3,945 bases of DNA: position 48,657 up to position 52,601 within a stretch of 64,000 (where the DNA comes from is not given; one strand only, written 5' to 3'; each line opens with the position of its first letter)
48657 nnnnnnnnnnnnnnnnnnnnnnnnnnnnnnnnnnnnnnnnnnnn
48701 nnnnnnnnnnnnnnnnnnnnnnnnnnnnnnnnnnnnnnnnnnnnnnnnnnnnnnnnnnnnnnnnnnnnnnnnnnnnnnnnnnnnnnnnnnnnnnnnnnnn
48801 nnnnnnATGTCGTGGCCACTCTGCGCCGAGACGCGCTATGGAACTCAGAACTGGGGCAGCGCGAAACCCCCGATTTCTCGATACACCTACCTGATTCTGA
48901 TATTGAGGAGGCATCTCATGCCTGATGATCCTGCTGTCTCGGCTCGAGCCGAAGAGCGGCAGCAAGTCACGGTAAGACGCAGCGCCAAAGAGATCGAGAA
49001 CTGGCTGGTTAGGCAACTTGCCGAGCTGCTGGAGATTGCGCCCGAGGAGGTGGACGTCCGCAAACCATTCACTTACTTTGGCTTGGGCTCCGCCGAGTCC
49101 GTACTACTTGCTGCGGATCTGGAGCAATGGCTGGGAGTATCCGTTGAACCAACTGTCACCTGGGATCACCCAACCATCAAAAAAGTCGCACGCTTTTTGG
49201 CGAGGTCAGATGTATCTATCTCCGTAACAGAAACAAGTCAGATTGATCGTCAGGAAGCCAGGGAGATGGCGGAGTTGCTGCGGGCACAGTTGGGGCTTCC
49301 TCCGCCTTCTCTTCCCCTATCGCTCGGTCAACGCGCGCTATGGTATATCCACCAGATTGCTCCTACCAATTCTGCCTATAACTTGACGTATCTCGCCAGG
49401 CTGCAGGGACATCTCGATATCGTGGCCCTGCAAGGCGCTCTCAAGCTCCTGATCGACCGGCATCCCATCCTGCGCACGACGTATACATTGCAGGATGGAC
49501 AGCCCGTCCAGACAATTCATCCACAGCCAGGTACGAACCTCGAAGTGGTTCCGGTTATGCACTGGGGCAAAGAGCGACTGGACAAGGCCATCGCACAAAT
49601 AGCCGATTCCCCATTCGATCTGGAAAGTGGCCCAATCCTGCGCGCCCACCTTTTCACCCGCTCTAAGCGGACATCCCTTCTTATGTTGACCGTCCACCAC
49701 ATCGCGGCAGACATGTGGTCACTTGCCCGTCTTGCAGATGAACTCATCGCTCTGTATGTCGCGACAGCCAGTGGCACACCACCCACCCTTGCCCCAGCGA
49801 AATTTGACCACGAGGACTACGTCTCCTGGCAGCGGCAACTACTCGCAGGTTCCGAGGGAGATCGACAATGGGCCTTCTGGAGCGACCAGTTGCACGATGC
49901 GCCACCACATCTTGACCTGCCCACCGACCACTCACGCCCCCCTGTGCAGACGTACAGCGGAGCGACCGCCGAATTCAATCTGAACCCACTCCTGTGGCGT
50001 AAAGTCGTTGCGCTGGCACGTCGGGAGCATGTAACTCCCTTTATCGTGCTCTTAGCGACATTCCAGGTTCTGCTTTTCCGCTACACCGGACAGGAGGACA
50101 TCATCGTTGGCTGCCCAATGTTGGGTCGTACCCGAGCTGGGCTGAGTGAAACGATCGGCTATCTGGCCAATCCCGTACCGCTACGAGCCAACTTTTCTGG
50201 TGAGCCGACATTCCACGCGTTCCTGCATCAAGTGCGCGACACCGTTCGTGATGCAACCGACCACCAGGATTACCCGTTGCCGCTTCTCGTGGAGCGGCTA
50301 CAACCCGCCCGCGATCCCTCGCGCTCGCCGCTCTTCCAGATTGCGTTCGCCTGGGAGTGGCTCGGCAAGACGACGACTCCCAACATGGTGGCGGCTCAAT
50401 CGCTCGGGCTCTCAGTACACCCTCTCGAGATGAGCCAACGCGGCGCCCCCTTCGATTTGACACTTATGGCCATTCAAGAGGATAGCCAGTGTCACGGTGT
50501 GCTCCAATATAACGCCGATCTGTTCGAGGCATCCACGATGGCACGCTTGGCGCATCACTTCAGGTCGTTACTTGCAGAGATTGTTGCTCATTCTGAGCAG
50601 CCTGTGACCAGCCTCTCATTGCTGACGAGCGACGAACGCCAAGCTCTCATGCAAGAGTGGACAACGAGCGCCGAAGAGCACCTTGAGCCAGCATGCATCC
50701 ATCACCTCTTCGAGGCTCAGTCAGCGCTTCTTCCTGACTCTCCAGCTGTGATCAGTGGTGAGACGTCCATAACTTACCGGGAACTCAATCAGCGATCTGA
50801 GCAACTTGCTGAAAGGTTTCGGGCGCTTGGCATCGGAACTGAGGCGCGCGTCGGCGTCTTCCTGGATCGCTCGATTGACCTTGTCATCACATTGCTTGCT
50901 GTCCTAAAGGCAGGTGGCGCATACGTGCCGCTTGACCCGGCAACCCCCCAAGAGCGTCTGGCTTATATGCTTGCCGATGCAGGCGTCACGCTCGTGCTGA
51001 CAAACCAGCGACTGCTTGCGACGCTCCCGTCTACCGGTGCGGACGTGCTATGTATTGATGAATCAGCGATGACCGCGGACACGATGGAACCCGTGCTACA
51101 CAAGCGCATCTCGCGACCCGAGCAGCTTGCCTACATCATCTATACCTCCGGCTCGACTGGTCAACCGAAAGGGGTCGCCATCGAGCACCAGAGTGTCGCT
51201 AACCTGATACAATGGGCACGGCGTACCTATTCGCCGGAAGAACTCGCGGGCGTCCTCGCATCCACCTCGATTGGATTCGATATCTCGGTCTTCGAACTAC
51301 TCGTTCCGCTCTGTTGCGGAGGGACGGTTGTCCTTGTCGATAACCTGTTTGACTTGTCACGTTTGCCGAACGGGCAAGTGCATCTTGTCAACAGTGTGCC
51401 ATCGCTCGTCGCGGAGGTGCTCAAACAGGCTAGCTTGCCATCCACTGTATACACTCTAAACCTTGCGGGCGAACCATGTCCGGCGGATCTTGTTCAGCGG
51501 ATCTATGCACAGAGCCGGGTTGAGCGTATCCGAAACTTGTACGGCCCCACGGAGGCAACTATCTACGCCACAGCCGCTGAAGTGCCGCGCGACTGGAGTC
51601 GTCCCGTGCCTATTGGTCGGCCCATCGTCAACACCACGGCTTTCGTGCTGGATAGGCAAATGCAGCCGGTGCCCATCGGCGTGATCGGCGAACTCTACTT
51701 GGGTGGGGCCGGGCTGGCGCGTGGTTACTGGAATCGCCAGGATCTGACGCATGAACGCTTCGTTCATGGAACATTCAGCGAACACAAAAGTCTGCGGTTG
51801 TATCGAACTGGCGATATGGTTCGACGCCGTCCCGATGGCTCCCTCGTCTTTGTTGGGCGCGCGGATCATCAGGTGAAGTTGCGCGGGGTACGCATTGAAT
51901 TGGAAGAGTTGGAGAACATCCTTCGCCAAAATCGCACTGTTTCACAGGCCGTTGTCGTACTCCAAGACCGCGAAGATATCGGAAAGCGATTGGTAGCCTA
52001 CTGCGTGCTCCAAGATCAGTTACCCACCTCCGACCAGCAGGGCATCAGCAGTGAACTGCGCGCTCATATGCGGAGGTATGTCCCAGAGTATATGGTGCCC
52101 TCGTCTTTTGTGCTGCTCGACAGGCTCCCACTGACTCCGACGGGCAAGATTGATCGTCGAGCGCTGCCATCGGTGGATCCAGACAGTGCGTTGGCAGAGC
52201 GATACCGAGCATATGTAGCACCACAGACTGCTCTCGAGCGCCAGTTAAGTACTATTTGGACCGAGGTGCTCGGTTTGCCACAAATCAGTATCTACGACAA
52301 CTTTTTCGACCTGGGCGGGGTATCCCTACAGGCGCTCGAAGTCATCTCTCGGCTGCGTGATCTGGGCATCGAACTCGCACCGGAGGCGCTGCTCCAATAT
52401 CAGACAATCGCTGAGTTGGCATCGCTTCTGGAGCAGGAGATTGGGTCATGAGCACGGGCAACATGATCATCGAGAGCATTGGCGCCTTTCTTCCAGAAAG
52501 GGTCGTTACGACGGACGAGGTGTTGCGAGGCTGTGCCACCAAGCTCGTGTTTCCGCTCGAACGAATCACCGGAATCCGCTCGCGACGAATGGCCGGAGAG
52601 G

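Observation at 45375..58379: Orphan FAAL / B12-radical SAM / T-C-A-T NRPS / KASIII-didomain cluster with no canonical chain-release domain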

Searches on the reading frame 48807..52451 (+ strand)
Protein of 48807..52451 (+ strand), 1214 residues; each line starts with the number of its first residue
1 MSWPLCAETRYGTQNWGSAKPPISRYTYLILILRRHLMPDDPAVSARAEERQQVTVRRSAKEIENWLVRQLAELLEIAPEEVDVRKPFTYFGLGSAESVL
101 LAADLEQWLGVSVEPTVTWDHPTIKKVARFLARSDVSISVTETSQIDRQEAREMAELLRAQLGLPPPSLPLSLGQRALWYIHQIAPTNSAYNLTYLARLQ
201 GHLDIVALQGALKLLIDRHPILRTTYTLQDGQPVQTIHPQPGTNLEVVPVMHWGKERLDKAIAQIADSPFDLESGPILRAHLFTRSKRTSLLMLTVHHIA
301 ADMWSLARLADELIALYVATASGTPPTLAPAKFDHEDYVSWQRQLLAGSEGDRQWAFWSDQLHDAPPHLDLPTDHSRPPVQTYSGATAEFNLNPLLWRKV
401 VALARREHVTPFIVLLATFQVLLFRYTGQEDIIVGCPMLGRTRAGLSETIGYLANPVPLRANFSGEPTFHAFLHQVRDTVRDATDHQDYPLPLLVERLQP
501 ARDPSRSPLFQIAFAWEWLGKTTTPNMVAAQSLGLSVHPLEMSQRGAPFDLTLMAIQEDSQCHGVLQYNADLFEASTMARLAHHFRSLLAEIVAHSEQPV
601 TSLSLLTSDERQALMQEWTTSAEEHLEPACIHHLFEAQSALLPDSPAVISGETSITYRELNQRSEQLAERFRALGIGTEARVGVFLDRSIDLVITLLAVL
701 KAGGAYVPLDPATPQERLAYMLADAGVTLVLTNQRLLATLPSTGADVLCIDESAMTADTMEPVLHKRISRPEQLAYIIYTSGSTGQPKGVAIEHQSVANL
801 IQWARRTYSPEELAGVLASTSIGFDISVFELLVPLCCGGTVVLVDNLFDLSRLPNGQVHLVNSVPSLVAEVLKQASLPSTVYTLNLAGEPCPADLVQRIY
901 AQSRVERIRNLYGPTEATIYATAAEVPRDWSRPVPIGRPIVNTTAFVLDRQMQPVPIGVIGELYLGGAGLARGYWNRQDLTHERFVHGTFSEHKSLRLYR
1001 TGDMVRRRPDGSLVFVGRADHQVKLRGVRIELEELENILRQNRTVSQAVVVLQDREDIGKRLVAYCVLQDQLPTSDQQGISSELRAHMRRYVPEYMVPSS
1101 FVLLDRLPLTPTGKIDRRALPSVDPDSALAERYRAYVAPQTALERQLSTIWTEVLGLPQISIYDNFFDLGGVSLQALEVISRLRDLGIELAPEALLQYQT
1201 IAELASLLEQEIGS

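Call 3: search_protein_families(library=pfam, proteins=[window:48807-52451:+], max_evalue=0.01)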
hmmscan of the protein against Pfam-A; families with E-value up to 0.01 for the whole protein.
window:48807-52451:+ (1214 aa): 4 families
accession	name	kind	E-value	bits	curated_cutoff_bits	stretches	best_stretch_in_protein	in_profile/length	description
PF00668.25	Condensation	-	5.7e-102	342.2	30.6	1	169-614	5-455/456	Condensation domain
PF00501.34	AMP-binding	-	2.6e-82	277.1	29.9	1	635-975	1-384/384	AMP-binding enzyme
PF00550.31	PP-binding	-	6.8e-26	90.8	20.8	2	1146-1208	2-67/67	Phosphopantetheine attachment site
PF13193.12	AMP-binding_C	-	7.1e-13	49.7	24.5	1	1034-1114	1-76/76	AMP-binding enzyme C-terminal domain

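Call 26: search_protein_families(library=ncbifam, proteins=[window:48918-52451:+], max_evalue=0.001)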
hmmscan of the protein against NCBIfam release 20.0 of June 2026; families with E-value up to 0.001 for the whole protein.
window:48918-52451:+ (1177 aa): 107 families (the best 25 are shown)
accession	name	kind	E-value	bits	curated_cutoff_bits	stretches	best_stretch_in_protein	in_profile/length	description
NF004282.0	PRK05691.1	subfamily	2.1e-252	840.5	4090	1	132-1172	1729-2776/4334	non-ribosomal peptide synthase/polyketide synthase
NF047350.1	aureusi_NRPS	equivalog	3.6e-184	614.5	2500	2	563-1173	385-977/2373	aureusimine non-ribosomal peptide synthetase AusA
NF041803.1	NRPS_SolG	exception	2.1e-146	489.3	2200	1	367-1169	341-1153/1163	solanimycin non-ribosomal peptide synthetase SolG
NF038078.1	NRPS_MxcG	equivalog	1.1e-141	473.6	2300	1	132-1173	5-1043/1442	myxochelin non-ribosomal peptide synthetase MxcG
TIGR01733.1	AA-adenyl-dom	subfamily_domain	1.9e-130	435.3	317.4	1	619-1013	1-409/409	amino acid adenylation domain-containing protein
NF007605.2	PRK10252.1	equivalog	6.4e-105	351.9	2400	1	132-1174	4-1044/1292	enterobactin non-ribosomal peptide synthetase EntF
NF003417.0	PRK04813.1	subfamily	4.3e-86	289.5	476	1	604-1083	15-499/505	D-alanine--poly(phosphoribitol) ligase subunit DltA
TIGR01734.1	D-ala-DACP-lig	equivalog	1.1e-82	278.3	559.85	1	602-1084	10-499/504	D-alanine--poly(phosphoribitol) ligase subunit DltA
TIGR03443.1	alpha_am_amid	equivalog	2.5e-78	263.7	1030.1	2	897-1173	593-919/1390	L-aminoadipate-semialdehyde dehydrogenase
TIGR03098.1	ligase_PEP_1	hypoth_equivalog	2.5e-68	230.8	592.35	1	594-1083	2-514/517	acyl-CoA ligase (AMP-forming), exosortase A system-associated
NF004837.0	PRK06187.1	subfamily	2.8e-58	197.5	476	1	591-1083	7-518/531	long-chain-fatty-acid--CoA ligase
NF052269.1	Staph_lig_FadD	equivalog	1.6e-55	188.4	650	1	604-1084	12-490/499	long-chain-fatty-acid--CoA ligase FadD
NF006181.0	PRK08314.1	subfamily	5.8e-47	160.2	705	2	730-1084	199-551/563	long-chain-fatty-acid--CoA ligase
NF004822.0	PRK06178.1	equivalog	1.3e-46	159.4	782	2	894-1083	388-563/571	acyl-CoA synthetase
TIGR02262.1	benz_CoA_lig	subfamily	7.5e-43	147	375.25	1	612-1083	25-505/508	benzoate-CoA ligase family protein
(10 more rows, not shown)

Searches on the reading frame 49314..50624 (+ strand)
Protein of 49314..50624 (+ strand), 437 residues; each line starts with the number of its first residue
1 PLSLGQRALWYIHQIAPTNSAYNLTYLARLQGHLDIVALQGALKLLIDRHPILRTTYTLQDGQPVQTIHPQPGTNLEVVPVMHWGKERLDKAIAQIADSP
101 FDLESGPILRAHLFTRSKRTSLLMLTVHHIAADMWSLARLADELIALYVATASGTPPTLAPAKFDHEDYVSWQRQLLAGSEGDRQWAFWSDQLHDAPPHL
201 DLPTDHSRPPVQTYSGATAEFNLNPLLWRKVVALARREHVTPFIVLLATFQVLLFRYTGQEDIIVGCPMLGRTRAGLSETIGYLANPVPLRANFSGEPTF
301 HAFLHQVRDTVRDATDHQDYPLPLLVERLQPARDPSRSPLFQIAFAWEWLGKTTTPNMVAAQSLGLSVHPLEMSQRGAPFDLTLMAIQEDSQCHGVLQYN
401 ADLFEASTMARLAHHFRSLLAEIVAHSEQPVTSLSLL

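Call 56: search_solved_structures(query=window:49314-50624:+, max_evalue=1e-10)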
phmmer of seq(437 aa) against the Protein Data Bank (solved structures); distinct sequences matched with E-value up to 1e-10: 49.
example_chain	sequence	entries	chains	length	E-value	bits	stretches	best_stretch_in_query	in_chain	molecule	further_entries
6p1j_A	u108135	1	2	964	1.4e-77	264.6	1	1-436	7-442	Txo2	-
6oyf_A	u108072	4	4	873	3.5e-75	256.7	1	1-436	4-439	Txo1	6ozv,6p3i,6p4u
2jgp_A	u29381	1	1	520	3.5e-62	213.9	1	1-426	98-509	TYROCIDINE SYNTHETASE 3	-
5u89_A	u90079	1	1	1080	1.2e-58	202.2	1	1-436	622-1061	Amino acid adenylation domain protein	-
7kw2_A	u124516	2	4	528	1.2e-55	192.4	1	2-434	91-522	PCP-C didomain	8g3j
7kvw_A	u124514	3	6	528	1.8e-55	191.8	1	2-434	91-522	PCP-C didomain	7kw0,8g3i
8fx7_A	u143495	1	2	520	4.4e-55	190.5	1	2-431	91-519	PCP-C didomain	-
8qnf_A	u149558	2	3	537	4.7e-55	190.4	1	3-434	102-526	Condensation domain TomBC from the Tomaymycin non-ribosomal peptide synthetase | Tomaymycin non-ribosomal peptide synthetase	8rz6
8fx6_A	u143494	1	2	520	6.8e-55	189.9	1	2-431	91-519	PCP-C didomain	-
8z0q_C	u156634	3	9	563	1.7e-51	178.7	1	1-430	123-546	Special condensation domain in NRPS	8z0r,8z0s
4zxh_A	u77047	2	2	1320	9.3e-47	163.1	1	3-435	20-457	ABBFA_003403 | Tyrocidine synthetase 3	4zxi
8xjz_C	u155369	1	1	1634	7.8e-45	156.7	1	1-429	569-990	Peptide synthetase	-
4tx2_B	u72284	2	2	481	1.8e-40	142.4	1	1-433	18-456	Non-ribosomal peptide synthetase | Peptide synthetase, module 7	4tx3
6mfx_A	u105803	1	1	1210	7.5e-40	140.3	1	6-433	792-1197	Linear gramicidin synthase subunit A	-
6mfw_A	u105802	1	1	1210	1e-39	139.9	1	7-433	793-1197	Linear gramicidin synthase subunit A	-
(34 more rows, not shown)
